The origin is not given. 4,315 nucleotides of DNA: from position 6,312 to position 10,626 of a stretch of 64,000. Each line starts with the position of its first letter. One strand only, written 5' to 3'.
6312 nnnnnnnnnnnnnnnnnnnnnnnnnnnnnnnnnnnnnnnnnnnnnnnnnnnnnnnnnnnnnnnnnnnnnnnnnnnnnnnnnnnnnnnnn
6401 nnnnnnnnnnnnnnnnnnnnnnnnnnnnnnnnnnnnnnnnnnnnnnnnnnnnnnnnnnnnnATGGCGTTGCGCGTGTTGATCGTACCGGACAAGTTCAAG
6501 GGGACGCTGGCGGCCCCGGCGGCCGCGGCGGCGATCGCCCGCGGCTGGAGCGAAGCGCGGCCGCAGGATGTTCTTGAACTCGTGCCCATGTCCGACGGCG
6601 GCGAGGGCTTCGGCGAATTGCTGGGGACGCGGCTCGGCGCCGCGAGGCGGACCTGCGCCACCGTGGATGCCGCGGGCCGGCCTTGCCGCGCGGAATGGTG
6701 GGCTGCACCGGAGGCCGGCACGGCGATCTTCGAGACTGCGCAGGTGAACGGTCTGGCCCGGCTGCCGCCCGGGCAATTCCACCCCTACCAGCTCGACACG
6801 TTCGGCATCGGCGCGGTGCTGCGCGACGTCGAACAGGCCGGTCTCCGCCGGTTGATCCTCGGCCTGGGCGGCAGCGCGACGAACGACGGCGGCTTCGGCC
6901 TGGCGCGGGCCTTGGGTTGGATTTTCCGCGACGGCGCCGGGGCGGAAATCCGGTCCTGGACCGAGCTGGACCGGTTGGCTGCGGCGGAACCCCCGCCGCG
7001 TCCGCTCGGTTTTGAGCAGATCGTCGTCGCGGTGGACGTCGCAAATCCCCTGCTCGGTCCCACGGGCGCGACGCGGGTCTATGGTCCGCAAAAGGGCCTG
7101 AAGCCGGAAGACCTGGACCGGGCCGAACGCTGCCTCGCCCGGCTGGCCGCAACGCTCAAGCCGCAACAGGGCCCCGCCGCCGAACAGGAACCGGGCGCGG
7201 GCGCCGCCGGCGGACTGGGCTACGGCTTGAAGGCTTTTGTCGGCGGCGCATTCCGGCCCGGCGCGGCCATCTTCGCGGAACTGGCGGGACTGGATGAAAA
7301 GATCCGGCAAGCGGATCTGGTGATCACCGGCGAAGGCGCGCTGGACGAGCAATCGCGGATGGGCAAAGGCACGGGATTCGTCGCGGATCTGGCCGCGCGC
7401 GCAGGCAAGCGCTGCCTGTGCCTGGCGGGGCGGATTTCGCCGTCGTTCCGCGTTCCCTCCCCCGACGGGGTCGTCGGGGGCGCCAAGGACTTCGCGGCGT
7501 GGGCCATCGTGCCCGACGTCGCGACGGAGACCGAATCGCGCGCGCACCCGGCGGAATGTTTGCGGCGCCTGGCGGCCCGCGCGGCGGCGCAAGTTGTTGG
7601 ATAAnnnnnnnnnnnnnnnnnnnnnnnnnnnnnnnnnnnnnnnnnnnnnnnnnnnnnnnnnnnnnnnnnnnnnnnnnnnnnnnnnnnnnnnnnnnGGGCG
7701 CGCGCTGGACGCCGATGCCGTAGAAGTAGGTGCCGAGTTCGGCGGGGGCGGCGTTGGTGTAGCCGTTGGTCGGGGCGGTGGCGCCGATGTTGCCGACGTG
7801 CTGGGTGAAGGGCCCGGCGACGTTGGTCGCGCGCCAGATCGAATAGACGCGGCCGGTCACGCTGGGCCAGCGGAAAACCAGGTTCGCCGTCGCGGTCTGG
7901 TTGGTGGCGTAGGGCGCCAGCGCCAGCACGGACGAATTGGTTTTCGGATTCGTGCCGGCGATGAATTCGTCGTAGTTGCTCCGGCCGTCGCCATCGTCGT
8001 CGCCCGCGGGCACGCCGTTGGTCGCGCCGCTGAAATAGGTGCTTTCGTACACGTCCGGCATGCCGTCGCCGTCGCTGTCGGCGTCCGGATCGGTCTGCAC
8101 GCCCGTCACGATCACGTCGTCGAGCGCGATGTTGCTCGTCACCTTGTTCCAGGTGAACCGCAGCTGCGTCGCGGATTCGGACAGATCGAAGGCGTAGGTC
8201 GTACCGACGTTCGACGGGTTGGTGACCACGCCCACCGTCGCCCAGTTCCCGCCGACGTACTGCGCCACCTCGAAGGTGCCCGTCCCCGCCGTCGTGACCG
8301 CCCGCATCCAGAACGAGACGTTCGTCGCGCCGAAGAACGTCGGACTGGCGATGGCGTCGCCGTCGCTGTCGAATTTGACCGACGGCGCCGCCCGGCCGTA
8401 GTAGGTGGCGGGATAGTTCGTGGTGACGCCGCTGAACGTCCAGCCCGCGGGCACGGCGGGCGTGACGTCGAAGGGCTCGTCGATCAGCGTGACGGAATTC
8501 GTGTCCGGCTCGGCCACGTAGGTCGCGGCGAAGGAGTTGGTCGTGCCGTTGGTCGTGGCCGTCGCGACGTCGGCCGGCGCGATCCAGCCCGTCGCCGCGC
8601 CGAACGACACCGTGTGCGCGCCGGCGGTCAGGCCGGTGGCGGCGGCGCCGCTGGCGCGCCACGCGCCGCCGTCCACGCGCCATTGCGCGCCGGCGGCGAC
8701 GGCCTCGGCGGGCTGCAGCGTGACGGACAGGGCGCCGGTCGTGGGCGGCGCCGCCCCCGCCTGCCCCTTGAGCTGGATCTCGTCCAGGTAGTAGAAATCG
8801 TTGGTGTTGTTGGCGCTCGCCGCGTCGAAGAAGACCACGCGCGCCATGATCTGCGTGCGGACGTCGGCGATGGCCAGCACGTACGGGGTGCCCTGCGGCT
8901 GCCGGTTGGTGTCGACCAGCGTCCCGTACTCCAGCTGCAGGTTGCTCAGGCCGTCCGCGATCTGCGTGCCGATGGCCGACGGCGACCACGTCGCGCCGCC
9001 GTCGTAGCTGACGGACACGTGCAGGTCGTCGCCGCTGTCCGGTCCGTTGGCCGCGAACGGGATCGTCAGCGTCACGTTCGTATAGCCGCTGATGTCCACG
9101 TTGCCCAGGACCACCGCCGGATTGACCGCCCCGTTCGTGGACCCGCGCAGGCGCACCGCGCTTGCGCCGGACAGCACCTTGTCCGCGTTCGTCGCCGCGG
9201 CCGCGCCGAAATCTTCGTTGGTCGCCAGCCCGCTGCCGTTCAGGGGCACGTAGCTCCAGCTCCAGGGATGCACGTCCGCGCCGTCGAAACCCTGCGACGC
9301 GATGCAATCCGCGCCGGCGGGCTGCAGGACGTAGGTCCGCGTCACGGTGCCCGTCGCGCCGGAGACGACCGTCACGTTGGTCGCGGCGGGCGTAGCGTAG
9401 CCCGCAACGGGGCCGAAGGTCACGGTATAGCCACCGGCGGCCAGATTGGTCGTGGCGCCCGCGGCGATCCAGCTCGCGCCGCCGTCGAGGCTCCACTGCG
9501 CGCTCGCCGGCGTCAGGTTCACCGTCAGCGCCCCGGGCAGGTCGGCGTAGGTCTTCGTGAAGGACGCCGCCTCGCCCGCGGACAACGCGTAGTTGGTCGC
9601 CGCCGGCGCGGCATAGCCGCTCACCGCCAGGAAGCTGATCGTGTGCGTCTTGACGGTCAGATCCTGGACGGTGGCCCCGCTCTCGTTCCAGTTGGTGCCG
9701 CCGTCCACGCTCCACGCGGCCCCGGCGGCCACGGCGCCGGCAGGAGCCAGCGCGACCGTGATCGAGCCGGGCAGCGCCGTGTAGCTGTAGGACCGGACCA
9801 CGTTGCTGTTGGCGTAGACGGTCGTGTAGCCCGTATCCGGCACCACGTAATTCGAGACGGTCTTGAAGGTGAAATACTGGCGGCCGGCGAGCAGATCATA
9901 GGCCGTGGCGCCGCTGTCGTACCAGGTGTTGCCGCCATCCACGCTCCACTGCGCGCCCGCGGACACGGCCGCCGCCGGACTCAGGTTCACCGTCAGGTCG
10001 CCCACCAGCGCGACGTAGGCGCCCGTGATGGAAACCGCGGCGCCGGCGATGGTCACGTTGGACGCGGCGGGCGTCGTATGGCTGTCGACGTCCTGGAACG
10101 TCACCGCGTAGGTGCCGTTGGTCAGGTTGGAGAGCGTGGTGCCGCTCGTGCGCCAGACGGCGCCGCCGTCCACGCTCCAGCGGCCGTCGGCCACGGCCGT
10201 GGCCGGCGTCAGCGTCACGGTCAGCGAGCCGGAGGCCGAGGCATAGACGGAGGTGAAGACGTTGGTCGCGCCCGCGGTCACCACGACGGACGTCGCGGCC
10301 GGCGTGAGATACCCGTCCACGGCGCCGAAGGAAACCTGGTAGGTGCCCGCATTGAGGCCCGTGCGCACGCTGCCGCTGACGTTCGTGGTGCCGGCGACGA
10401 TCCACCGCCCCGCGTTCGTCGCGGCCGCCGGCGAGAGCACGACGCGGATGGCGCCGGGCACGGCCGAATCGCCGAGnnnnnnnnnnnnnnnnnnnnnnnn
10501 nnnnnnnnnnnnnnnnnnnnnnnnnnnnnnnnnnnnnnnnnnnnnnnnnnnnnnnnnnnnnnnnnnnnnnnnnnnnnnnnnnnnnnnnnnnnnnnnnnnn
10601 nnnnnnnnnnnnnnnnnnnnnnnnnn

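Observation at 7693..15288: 2531-aa secreted protein combining GH18, a BNR-type beta-propeller, an Amidase_3-like domain, a GATase1/ThuA-like domain, FN3, about eight Ig-like repeats and TSP3 Ca-binding repeats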

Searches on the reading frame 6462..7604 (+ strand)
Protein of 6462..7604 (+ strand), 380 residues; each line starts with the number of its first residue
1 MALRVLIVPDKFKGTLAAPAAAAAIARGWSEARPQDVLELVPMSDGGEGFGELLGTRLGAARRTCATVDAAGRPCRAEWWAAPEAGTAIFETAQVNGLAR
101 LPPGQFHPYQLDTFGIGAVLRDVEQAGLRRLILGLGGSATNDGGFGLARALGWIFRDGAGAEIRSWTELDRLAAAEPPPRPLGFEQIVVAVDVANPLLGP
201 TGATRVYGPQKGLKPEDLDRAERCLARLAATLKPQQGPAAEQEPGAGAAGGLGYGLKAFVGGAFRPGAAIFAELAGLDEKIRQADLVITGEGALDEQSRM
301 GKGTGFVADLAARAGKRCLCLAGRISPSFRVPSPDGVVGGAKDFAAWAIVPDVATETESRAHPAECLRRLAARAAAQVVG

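Call 21: search_protein_families(library=pfam, proteins=[window:6462-7604:+], max_evalue=0.01)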
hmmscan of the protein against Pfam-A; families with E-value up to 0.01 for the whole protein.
window:6462-7604:+ (380 aa): 1 family
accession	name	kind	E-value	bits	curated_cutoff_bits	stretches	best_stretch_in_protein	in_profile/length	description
PF02595.20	Gly_kinase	-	2.3e-101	339.9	23.3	1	5-376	1-369/372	Glycerate kinase family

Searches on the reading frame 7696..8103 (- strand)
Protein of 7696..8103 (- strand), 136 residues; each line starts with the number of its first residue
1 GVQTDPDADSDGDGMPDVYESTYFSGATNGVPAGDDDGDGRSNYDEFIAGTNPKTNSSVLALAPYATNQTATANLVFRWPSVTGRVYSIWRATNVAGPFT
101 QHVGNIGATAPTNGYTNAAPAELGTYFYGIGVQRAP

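Call 9: search_protein_families(library=pfam, proteins=[window:7696-8103:-], max_evalue=10)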
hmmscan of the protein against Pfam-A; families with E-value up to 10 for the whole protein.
seq(136 aa): 2 families
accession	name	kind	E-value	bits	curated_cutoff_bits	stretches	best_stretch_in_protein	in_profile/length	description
PF18884.5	TSP3_bac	-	0.00025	21.3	25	2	35-53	1-19/22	Bacterial TSP3 repeat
PF16158.11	N_BRCA1_IG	-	0.061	14.3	28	1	53-99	51-98/108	Ig-like domain from next to BRCA1 gene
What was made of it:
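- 7948..8103 (-): Two TSP3-type Asp-rich Ca-binding-like motifs, aa 2396-2447 (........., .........). TSP3_bac at 21.3 bits, E 2.5e-4 (call 9).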

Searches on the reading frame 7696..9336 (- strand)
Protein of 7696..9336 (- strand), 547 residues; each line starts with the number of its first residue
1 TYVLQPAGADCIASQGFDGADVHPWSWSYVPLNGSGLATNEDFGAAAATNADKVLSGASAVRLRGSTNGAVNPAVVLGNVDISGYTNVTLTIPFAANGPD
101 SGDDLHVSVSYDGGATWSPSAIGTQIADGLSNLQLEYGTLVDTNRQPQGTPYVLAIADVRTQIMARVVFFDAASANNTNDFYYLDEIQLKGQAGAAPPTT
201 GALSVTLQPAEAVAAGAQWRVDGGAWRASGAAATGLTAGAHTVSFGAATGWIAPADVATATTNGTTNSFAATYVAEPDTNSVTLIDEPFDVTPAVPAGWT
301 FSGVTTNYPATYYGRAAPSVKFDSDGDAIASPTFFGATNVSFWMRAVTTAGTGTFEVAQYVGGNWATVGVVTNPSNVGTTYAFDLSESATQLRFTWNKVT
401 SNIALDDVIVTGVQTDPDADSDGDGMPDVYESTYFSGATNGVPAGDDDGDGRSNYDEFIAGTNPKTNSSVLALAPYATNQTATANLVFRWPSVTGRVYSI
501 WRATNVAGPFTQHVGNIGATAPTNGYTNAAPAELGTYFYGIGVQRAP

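Call 49: search_solved_structures(query=window:7696-9336:-, max_evalue=1)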
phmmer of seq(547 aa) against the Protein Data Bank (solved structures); distinct sequences matched with E-value up to 1: 1.
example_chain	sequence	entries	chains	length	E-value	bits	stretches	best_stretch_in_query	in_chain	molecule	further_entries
6tz6_B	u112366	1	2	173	0.28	13.1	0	420-464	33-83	Calcineurin subunit B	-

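Call 57: find_homologous_proteins(query=window:7696-9336:-, max_evalue=0.001)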
Query seq(547 aa) (547 aa): 62 proteins with E <= 0.001 among 8000 candidates.
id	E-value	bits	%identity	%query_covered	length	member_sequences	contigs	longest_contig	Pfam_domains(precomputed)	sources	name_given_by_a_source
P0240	2.7e-255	866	73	99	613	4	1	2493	-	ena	-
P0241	8.3e-224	762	70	94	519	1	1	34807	-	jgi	jgi:hypothetical protein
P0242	4.7e-200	684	67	55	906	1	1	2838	-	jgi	jgi:hypothetical protein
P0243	2.2e-180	619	68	52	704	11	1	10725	-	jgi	-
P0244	4.3e-153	529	71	39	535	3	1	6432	PF18884.6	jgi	-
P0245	5.8e-131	456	59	63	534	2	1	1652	PF18884.6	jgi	-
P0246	2.9e-123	431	61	63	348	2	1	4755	-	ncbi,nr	ncbi:MAG TPA: hypothetical protein PLK81_06355, partial [Kiritimatiellia bacterium]|nr:hypothetical 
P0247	4.1e-108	381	40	18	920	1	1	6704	-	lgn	-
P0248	8.7e-104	366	32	33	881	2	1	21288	-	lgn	-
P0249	1.8e-102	362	69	31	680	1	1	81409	-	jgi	jgi:hypothetical protein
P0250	2.6e-102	362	43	18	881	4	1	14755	-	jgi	jgi:major membrane immunogen (membrane-anchored lipoprotein)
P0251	3.1e-91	325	84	33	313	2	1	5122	-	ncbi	-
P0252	8.7e-88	314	62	12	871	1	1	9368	PF14522.12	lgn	-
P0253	1.2e-85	307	51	18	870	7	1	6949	PF14522.12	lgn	-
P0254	5.5e-84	301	56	16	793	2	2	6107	PF14537.12,PF26943.1,PF14522.12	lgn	-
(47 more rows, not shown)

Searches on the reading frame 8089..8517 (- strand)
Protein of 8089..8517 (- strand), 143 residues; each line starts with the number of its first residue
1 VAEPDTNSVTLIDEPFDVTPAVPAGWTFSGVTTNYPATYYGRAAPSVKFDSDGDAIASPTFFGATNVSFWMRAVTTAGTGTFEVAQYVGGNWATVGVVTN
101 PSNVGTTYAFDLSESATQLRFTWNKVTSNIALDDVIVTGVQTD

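Call 9: search_protein_families(library=pfam, proteins=[window:8089-8517:-], max_evalue=10)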
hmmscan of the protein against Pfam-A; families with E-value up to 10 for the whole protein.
seq(143 aa): 0 families

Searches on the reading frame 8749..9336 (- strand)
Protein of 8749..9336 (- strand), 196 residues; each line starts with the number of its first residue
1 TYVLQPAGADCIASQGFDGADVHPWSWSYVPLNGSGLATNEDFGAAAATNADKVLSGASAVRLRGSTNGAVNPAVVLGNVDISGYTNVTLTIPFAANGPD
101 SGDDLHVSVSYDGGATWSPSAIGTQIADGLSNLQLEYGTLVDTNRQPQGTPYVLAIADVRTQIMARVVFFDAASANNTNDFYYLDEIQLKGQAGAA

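Call 9: search_protein_families(library=pfam, proteins=[window:8749-9336:-], max_evalue=10)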
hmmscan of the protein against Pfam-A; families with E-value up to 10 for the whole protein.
seq(196 aa): 1 family
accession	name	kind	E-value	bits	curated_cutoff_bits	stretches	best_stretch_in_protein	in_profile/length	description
PF02012.26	BNR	-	0.074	13.5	27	1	109-119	2-12/12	BNR/Asp-box repeat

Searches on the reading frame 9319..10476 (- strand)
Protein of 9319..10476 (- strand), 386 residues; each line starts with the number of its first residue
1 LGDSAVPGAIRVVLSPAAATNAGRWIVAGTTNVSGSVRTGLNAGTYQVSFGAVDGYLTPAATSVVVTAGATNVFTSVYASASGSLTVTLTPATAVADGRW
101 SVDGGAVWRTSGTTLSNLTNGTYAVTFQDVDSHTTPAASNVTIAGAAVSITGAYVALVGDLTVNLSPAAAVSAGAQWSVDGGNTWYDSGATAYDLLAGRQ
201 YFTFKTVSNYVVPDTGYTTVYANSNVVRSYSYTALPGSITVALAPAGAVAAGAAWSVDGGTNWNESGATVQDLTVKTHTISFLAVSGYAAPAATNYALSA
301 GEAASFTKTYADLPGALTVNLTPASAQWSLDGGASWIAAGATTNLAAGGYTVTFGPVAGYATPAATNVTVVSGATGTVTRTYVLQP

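Call 9: search_protein_families(library=pfam, proteins=[window:9319-10476:-], max_evalue=10)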
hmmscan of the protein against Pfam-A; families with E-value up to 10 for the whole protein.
seq(386 aa): 7 families
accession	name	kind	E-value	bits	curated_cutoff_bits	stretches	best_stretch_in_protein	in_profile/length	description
PF02012.26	BNR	-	0.078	13.4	27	1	255-264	2-11/12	BNR/Asp-box repeat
PF16606.10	zf-C2H2_assoc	-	0.25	12.1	26.1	0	360-383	30-53/81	Unstructured conserved, between two C2H2-type zinc-fingers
PF04234.18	CopC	-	0.37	12.3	23.3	1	96-136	44-83/92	CopC domain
PF15535.12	Ntox37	-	0.49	11.5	27.8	0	251-278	30-57/78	Bacterial toxin 37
PF19077.6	Big_13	-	1.8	9.6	27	1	61-102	40-79/102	Bacterial Ig-like domain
PF13088.12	BNR_2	-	4.1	7.1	31.4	0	94-129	184-220/277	BNR repeat-like domain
PF18113.7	Rbx_binding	-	5.3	7.3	22.1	0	12-30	18-36/71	Rubredoxin binding C-terminal domain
